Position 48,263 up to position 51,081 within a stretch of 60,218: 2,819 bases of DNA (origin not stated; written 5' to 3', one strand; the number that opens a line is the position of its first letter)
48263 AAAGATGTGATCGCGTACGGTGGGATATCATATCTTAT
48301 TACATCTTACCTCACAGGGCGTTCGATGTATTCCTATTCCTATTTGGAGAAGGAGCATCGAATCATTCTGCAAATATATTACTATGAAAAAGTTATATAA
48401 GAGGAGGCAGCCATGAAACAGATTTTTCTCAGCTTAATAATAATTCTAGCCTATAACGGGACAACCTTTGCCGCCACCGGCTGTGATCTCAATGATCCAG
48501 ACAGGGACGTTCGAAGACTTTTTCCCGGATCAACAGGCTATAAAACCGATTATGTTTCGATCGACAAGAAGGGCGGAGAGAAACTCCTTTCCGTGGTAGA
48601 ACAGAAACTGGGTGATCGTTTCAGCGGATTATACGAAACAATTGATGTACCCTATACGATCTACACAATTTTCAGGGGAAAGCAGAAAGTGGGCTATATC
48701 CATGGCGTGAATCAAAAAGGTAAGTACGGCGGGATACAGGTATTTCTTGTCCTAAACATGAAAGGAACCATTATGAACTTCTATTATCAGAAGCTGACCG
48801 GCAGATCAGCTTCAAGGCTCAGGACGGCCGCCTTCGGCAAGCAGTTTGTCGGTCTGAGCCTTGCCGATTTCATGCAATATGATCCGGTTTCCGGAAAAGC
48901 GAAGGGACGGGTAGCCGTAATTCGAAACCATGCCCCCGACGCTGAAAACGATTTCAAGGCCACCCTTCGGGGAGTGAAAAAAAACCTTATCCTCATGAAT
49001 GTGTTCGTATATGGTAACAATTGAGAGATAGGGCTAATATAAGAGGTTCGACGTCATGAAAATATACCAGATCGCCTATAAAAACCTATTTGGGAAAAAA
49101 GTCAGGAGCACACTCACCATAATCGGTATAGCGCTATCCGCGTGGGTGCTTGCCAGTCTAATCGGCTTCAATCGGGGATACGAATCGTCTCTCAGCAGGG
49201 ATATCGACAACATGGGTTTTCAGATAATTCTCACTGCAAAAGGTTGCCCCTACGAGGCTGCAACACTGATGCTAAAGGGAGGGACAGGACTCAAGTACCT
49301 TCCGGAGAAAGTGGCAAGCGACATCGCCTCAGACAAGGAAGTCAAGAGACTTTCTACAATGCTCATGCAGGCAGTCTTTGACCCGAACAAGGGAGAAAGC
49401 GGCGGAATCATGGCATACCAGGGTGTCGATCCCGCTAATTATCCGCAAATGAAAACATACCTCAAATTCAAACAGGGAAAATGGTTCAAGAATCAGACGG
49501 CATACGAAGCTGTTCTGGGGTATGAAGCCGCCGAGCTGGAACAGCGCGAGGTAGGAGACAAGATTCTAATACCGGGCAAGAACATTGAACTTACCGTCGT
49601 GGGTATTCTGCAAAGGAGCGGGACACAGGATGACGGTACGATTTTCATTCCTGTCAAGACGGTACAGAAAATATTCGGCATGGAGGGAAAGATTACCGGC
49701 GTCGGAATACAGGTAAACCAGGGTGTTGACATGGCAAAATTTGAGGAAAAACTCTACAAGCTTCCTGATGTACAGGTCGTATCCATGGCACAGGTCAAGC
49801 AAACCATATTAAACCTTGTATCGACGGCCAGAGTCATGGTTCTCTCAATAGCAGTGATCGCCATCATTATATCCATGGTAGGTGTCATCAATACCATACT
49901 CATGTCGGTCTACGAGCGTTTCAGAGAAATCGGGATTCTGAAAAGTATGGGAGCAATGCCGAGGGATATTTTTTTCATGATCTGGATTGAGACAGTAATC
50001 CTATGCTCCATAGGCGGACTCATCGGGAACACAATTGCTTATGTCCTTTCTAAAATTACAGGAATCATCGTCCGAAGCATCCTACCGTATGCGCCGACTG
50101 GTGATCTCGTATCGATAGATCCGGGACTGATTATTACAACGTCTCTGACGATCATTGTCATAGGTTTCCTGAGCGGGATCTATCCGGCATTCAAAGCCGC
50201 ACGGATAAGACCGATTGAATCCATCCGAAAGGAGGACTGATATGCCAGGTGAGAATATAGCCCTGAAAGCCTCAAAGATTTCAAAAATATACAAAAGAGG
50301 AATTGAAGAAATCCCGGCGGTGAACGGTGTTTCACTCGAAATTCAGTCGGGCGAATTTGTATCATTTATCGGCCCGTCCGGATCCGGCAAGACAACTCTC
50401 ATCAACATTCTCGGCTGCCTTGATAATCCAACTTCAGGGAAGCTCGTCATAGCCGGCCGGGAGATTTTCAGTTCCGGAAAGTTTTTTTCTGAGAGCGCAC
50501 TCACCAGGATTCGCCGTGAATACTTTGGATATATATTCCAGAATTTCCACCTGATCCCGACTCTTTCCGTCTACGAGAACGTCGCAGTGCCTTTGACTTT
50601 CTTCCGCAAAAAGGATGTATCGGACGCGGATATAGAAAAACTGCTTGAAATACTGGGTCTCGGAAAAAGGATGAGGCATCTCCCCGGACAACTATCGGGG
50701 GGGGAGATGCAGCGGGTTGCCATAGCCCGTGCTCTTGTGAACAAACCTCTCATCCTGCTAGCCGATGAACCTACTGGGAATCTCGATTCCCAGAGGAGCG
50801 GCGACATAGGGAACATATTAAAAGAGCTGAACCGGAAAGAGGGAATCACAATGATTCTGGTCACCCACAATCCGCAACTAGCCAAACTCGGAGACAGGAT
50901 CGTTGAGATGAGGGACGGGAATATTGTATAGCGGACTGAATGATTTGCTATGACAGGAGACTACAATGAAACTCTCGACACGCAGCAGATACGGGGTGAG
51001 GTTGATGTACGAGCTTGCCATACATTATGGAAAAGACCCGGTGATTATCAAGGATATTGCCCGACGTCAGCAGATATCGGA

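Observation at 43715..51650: Lower-GC block flanked by AT-rich spacers: sulfur-amino-acid genes, an envelope ABC system and an Rrf2 regulator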

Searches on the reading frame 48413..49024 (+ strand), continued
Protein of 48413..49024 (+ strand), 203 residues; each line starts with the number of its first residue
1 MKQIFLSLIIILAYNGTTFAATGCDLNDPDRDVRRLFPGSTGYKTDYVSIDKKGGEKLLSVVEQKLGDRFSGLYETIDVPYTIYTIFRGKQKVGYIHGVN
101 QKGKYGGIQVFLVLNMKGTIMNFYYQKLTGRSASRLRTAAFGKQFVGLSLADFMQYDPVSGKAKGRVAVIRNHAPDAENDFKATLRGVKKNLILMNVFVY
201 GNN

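Call 92: search_protein_representatives(alignment_id=A1)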
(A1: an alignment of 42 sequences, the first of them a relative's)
Query: 42 sequences, 203 profile positions. Proteins with E-value up to 0.001 (for the whole library): 460; up to 1e-10: 182; up to 1e-30: 52. The best 150 are listed.
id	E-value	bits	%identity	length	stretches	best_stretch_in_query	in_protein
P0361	7.7e-96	335.8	-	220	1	8-202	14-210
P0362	1.5e-89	315.2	-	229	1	6-201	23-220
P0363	2.0e-81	288.7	-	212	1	13-202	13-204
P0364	8.6e-81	286.6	-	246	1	5-202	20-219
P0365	3.7e-79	281.3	-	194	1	12-202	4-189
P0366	1.0e-76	273.3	-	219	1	9-202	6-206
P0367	3.7e-72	258.5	-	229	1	56-201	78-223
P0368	1.5e-63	230.3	-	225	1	3-200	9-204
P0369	6.5e-62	225.0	-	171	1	1-134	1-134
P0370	9.1e-59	214.7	-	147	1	5-113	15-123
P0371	4.4e-54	199.4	-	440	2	5-199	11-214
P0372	1.2e-53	198.0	-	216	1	5-199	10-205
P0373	2.1e-53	197.2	-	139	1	2-136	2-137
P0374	2.2e-53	197.1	-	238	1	5-200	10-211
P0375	6.1e-53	195.7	-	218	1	4-201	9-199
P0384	1.6e-39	151.9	-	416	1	51-189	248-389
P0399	1.6e-33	132.3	-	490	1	11-191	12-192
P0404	4.4e-32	127.6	-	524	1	6-194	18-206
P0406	1.5e-31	125.8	-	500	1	5-190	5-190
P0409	3.9e-31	124.5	-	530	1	6-190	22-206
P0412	1.0e-30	123.2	-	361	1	7-194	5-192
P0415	3.3e-30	121.5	-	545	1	4-191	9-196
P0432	1.0e-26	110.1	-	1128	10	98-169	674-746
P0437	1.1e-25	106.7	-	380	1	5-191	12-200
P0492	3.8e-16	75.5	-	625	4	69-168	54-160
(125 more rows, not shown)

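Call 93: search_protein_families(library=pfam, proteins=[P0404, P0409, P0415, P0399, P0406, P0384, P0412, P0432, P0492, P0437], max_evalue=0.001)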
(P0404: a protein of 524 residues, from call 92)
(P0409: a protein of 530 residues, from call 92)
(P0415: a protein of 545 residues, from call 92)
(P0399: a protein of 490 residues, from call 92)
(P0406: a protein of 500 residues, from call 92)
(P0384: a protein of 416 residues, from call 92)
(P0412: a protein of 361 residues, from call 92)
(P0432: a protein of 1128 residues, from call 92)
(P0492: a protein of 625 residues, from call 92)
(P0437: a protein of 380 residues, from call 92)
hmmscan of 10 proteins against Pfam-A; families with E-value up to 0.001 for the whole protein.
P0404 (524 aa): 1 family
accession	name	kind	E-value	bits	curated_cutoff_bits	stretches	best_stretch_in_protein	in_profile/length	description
PF11376.13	DUF3179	-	7.6e-06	26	27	1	243-388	8-148/292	Protein of unknown function (DUF3179)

P0409 (530 aa): 1 family
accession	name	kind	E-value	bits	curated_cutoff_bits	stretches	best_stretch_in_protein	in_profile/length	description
PF11376.13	DUF3179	-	3.4e-17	63.2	27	1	252-394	10-151/292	Protein of unknown function (DUF3179)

P0415 (545 aa): 1 family
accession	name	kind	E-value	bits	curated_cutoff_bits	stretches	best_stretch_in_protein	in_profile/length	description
PF11376.13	DUF3179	-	4.4e-15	56.3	27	1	239-508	11-279/292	Protein of unknown function (DUF3179)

P0399 (490 aa): 1 family
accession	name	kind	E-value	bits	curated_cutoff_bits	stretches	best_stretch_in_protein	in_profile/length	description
PF11376.13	DUF3179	-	3.8e-11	43.4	27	1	240-369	16-148/292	Protein of unknown function (DUF3179)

P0406 (500 aa): 1 family
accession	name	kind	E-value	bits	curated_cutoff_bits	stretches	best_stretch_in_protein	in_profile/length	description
PF11376.13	DUF3179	-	1.2e-24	87.7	27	2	231-347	8-128/292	Protein of unknown function (DUF3179)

P0384 (416 aa): 0 families

P0412 (361 aa): 1 family
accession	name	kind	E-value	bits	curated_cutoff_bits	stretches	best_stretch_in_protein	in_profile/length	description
PF11376.13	DUF3179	-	6.4e-06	26.2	27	1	288-358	78-150/292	Protein of unknown function (DUF3179)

P0432 (1128 aa): 5 families
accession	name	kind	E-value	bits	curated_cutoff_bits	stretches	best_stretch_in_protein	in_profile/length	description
PF04205.19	FMN_bind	-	6.2e-126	411.7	22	11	299-373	1-74/77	FMN-binding domain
PF09295.16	ChAPs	-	8e-17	61.7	20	0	1054-1096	60-102/395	ChAPs (Chs5p-Arf1p-binding proteins)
PF13103.11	TonB_2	-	5.6e-15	55.7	22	0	963-986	28-52/85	TonB C terminal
PF03544.19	TonB_C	-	1.5e-13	51.4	24.6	0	109-144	9-44/79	Gram-negative bacterial TonB protein C-terminal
PF22157.2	SupH-like_C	-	1.7e-06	28.9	27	0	402-432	10-40/58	Sucrose hydrolase-like, C-terminal domain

P0492 (625 aa): 1 family
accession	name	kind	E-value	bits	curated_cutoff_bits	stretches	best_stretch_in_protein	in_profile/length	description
PF04205.19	FMN_bind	-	1.6e-28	99.6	22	4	395-471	2-73/77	FMN-binding domain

P0437 (380 aa): 0 families

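Call 96: search_protein_families(library=pfam, proteins=[L111:5064-6005:+, L111:6564-6947:+], max_evalue=0.00001)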
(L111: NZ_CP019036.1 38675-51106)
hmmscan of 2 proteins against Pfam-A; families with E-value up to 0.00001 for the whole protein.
L111:5064-6005:+ (313 aa): 0 families

L111:6564-6947:+ (127 aa): 0 families

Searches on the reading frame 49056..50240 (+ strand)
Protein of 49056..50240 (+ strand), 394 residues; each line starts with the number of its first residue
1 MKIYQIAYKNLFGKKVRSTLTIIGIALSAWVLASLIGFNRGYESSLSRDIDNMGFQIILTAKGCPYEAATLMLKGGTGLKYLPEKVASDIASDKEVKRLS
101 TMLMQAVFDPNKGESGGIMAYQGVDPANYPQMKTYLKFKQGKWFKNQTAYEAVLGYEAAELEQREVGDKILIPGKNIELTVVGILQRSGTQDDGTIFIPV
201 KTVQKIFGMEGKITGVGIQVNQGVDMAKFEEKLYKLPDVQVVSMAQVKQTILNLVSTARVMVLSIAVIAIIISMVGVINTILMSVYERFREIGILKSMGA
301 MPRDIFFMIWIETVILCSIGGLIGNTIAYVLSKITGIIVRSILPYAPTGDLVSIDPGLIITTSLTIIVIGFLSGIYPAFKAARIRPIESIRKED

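Call 3: search_protein_families(library=pfam, proteins=[window:49056-50240:+], max_evalue=0.01)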
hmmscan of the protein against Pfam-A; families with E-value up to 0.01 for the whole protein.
window:49056-50240:+ (394 aa): 2 families
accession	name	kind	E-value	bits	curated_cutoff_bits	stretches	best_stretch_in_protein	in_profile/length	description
PF12704.14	MacB_PCD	-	3.2e-20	73.8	27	1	18-233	1-204/207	MacB-like periplasmic core domain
PF02687.27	FtsX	-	1.1e-19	71.1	25.5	1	264-385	2-119/120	FtsX-like permease C-terminal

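Call 10: search_protein_families(library=ncbifam, proteins=[window:49056-50240:+], max_evalue=0.01)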
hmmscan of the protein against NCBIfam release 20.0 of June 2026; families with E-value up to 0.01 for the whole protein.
window:49056-50240:+ (394 aa): 10 families
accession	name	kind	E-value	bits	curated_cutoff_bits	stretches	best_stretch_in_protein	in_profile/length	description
NF007826.0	PRK10535.1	equivalog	2.3e-23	82.4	966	1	165-393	419-648/648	macrolide ABC transporter ATP-binding protein/permease MacB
TIGR02212.1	lolCE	equivalog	8e-21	74.4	362.45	1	16-393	22-411/411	lipoprotein-releasing ABC transporter permease subunit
TIGR03434.1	ADOP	subfamily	4.6e-18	64.7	622.3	1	178-393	592-803/803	ADOP family duplicated permease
NF008076.0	PRK10814.1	exception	9.3e-16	57.8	473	1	12-393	22-399/399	lipoprotein-releasing ABC transporter permease subunit LolC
NF008357.0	PRK11146.1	exception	4.7e-14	52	439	1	166-388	162-409/414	lipoprotein-releasing ABC transporter permease subunit LolE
TIGR02213.1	lolE_release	exception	1.2e-10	40.9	540.35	1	168-388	173-406/411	lipoprotein-releasing ABC transporter permease subunit LolE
NF038346.1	FtsX_actino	exception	6.9e-08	32.2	250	1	235-379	155-299/308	permease-like cell division protein FtsX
NF038347.1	FtsX_Gpos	exception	2.8e-07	30.2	225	1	220-378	128-287/296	permease-like cell division protein FtsX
TIGR00439.2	FtsX_Gneg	equivalog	7e-07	28.7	255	1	224-373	131-282/292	permease-like cell division protein FtsX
NF041854.1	ABC_perm_YbbP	equivalog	0.00031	18.8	999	1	228-392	208-370/806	putative ABC transporter permease subunit YbbP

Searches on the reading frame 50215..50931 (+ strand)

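Call 3: search_protein_families(library=pfam, proteins=[window:50215-50931:+], max_evalue=0.01)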
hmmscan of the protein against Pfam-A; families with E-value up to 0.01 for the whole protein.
window:50215-50931:+ (238 aa): 6 families
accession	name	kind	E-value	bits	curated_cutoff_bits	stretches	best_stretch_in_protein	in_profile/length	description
PF00005.33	ABC_tran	-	5.1e-33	115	25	1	37-187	2-136/137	ABC transporter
PF02463.25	SMC_N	-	4.4e-07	30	40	1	130-233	113-212/220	RecF/RecN/SMC N terminal domain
PF13304.12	AAA_21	-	8.4e-07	29.8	27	1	49-93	2-63/304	AAA domain, putative AbiEii toxin, Type IV TA system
PF13555.12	AAA_29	-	0.0031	17.7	27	1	38-63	14-39/61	P-loop containing region of AAA domain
PF13401.12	AAA_22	-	0.0039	18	27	0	46-218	5-123/130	AAA domain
PF03193.22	RsgA_GTPase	-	0.0057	16.9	30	1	42-66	103-126/174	RsgA GTPase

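Call 10: search_protein_families(library=ncbifam, proteins=[window:50215-50931:+], max_evalue=0.01)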
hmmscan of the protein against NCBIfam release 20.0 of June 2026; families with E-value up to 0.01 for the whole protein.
window:50215-50931:+ (238 aa): 193 families (the best 25 are shown)
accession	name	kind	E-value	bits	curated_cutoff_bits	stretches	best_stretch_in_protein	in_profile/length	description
TIGR02211.1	LolD_lipo_ex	equivalog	4.3e-67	225.8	307.75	1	17-237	2-219/221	lipoprotein-releasing ABC transporter ATP-binding protein LolD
NF007826.0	PRK10535.1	equivalog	1.3e-66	225.2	966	1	17-238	5-222/648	macrolide ABC transporter ATP-binding protein/permease MacB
NF038007.1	ABC_ATP_DarD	equivalog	1.3e-63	214.4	375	1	18-237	3-218/218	darobactin export ABC transporter ATP-binding protein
NF008639.0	PRK11629.1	equivalog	2.2e-60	204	360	1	14-237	4-224/234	lipoprotein-releasing ABC transporter ATP-binding protein LolD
NF007879.0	PRK10584.1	equivalog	5e-58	196.5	336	1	10-237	1-224/228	putative ABC transporter ATP-binding protein YbbA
TIGR02673.1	FtsE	equivalog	1.1e-56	191.9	264.85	1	21-235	6-213/214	cell division ATP-binding protein FtsE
TIGR02982.1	heterocyst_DevA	subfamily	1.7e-55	188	295.8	1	18-237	3-219/220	ABC exporter ATP-binding subunit, DevA family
TIGR03608.1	L_ocin_972_ABC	subfamily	1e-53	181.9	254.85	1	31-232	9-206/206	putative bacteriocin export ABC transporter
NF040933.2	ABC_arch_GlcV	equivalog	1.9e-53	181.6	450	1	17-236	3-219/357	glucose ABC transporter ATP-binding protein GlcV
TIGR03265.1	PhnT2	equivalog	1.8e-51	175.5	457.7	1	21-237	6-213/353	putative 2-aminoethylphosphonate ABC transporter ATP-binding protein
TIGR02314.1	ABC_MetN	equivalog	1.9e-46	158.6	499.7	1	18-224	3-205/343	methionine ABC transporter ATP-binding protein MetN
TIGR02315.1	ABC_phnC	equivalog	1.3e-45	155.8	266.1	1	18-238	3-225/243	phosphonate ABC transporter ATP-binding protein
TIGR00968.1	3a0106s01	subfamily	1.7e-43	148.8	342.75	1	24-237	5-209/237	sulfate ABC transporter ATP-binding protein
NF043075.1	MMSYN1_0197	equivalog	1.8e-43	148.8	550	1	31-237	13-211/341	spermidine/putrescine ABC transporter ATP-binding protein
NF006987.0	PRK09452.1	equivalog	1.9e-43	148.6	482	1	18-237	19-226/378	spermidine/putrescine ABC transporter ATP-binding protein PotA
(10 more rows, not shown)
